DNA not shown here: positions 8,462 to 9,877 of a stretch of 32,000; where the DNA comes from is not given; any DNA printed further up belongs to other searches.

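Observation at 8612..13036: Rhs toxin architecture: helical N-terminal signal-like domain, TM/Gly-Ala block, DUF6531-like plug, YD shell, DPLGL cleavage site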

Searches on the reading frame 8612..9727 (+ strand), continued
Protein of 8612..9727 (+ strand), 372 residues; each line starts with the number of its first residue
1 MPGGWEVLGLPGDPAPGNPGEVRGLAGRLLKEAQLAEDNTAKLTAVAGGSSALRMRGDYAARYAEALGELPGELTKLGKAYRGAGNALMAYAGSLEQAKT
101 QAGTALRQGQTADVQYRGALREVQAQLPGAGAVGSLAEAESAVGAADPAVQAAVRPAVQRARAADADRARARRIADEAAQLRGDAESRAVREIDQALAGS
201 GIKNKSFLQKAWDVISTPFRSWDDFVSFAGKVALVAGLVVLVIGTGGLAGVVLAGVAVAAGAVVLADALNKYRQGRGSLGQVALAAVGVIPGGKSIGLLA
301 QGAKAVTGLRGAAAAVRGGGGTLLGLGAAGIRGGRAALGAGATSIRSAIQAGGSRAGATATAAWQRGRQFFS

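Call 97: search_protein_families(library=pfam, proteins=[L016:3721-4035:+, L015:1332-1634:+], max_evalue=1)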
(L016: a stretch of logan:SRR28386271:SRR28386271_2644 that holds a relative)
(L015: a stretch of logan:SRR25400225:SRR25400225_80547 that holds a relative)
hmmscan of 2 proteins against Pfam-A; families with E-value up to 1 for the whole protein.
L016:3721-4035:+ (104 aa): 5 families
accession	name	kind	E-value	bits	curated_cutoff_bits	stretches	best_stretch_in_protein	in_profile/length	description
PF05531.17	NPV_P10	-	0.042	14.8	29.8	1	45-96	23-74/75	Nucleopolyhedrovirus P10 protein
PF24989.1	DUF7776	-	0.12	13.3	27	1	10-34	25-49/70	Domain of unknown function (DUF7776)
PF09787.14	Golgin_A5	-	0.12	12.3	31.7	1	10-82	61-131/305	Golgin subfamily A member 5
PF10224.14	DUF2205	-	0.14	12.7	26.7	1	51-86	9-44/75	Short coiled-coil protein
PF03743.19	TrbI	-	0.16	12.3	35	1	30-87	100-158/188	Bacterial conjugation TrbI-like protein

L015:1332-1634:+ (100 aa): 6 families
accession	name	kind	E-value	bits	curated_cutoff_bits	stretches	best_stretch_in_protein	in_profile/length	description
PF10824.14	T7SS_ESX_EspC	-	0.00022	22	23.5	1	1-92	1-98/100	Excreted virulence factor EspC, type VII ESX diderm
PF04168.17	Alpha-E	-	0.046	13.9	20.8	1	19-77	77-129/294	A predicted alpha-helical domain with a conserved ER motif.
PF04043.20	PMEI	-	0.059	14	29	1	19-96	41-120/156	Plant invertase/pectin methylesterase inhibitor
PF14643.11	DUF4455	-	0.079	12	30.4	1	44-95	319-370/469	Domain of unknown function (DUF4455)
PF16331.10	TolA_bind_tri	-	0.095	13.2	30.1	1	44-93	22-71/76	TolA binding protein trimerisation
PF06103.16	DUF948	-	0.21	12.2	37.2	0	66-97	20-51/89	Bacterial protein of unknown function (DUF948)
